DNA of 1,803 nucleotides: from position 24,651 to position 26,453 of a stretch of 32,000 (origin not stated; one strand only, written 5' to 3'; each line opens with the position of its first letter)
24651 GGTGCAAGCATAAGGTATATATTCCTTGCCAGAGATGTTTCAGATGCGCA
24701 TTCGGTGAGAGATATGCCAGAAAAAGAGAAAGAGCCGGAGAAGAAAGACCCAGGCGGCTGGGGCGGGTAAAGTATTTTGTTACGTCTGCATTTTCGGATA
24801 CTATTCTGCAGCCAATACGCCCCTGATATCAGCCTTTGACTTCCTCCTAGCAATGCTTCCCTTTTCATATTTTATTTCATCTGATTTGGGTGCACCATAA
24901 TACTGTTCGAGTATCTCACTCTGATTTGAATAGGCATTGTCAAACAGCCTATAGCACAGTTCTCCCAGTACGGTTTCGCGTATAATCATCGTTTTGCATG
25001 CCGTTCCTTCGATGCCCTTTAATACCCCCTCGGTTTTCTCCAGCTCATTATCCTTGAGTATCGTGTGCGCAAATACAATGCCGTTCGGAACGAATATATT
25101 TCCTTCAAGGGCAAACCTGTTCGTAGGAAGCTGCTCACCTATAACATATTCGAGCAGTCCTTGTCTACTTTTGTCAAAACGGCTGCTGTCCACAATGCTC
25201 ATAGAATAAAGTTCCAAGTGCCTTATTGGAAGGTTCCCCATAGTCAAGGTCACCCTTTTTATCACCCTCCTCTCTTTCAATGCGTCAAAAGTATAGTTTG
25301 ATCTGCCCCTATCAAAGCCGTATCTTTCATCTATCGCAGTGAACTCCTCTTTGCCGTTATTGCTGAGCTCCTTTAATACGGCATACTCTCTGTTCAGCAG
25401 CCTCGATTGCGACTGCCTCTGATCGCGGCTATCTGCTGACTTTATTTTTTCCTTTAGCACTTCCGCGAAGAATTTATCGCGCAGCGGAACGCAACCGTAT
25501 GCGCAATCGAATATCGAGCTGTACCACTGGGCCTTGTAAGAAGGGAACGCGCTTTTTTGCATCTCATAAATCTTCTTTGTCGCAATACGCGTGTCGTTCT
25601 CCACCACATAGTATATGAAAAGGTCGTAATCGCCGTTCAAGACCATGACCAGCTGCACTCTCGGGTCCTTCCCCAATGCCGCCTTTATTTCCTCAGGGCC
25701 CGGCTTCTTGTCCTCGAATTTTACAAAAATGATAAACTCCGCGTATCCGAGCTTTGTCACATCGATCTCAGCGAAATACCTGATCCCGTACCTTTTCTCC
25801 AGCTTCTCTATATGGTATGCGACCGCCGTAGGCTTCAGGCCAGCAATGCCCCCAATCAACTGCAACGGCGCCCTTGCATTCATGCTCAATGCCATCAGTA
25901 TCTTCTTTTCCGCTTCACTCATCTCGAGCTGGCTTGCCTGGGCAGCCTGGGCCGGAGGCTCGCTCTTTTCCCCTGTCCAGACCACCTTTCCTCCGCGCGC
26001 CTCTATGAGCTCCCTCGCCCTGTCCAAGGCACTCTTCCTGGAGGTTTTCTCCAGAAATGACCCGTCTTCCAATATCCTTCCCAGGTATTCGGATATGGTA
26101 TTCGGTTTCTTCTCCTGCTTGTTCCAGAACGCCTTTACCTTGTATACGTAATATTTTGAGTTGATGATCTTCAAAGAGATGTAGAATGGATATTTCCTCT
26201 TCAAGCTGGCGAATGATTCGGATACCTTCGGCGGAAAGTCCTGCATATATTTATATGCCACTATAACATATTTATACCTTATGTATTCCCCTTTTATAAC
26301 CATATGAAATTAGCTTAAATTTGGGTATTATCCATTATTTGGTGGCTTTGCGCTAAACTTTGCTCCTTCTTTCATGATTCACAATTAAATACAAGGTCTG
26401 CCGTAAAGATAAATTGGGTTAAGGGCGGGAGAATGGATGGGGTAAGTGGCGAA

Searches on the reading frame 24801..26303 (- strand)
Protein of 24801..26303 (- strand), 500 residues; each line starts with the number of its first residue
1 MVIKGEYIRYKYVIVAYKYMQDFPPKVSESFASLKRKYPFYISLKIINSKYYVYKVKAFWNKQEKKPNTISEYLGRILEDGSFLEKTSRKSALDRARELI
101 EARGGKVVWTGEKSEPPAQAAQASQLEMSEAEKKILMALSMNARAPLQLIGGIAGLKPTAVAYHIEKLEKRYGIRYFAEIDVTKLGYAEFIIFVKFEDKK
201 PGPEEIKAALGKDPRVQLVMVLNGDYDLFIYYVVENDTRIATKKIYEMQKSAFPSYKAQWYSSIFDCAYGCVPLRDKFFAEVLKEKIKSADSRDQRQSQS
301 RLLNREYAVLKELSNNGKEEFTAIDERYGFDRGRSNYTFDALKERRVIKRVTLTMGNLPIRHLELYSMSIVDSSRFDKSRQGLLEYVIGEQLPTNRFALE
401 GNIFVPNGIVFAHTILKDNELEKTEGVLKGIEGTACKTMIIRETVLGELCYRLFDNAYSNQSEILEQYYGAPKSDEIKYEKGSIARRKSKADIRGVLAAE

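Call 3: search_protein_families(library=pfam, proteins=[window:24801-26303:-], max_evalue=0.1)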
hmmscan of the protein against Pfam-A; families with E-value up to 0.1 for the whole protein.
window:24801-26303:- (500 aa): 3 families
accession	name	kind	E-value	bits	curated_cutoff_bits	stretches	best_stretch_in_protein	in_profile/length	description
PF13404.12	HTH_AsnC-type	-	0.00012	22.2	27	1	133-169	6-42/42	AsnC-type helix-turn-helix domain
PF13412.12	HTH_24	-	0.00055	19.9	21.9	1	128-170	1-43/48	Winged helix-turn-helix DNA-binding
PF01037.27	AsnC_trans_reg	-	0.07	13.5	25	0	193-237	2-45/73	Lrp/AsnC ligand binding domain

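Call 4: search_protein_families(library=ncbifam, proteins=[window:24801-26303:-], max_evalue=0.1)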
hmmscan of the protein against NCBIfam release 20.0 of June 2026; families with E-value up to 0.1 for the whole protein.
window:24801-26303:- (500 aa): 7 families
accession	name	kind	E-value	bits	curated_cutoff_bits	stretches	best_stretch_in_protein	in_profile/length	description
NF040947.1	trans_reg_LysM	equivalog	6.3e-08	32.5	180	1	129-235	2-106/136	HTH-type transcriptional regulator LysM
NF053758.1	ChrTpTrnRegChrS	equivalog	3.4e-05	23.7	250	1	121-248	5-135/158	chromate efflux transcriptional regulator ChrS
NF040820.1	trans_reg_LrpA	equivalog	4.1e-05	23.5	250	1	129-190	3-65/141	HTH-type transcriptional regulator LrpA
TIGR01884.1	cas_HTH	subfamily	0.0089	15.4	60.2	0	291-351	129-189/202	CRISPR-associated CARF protein Csa3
NF041396.1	TranRegLrp_Halo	equivalog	0.018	14.9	190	1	132-229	7-104/149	HTH-type transcriptional regulator Lrp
NF008384.0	PRK11179.1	equivalog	0.032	14.1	227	0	126-231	5-111/153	transcriptional regulator AsnC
NF008370.0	PRK11169.1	equivalog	0.075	12.7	233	0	125-232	9-119/164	leucine-responsive transcriptional regulator Lrp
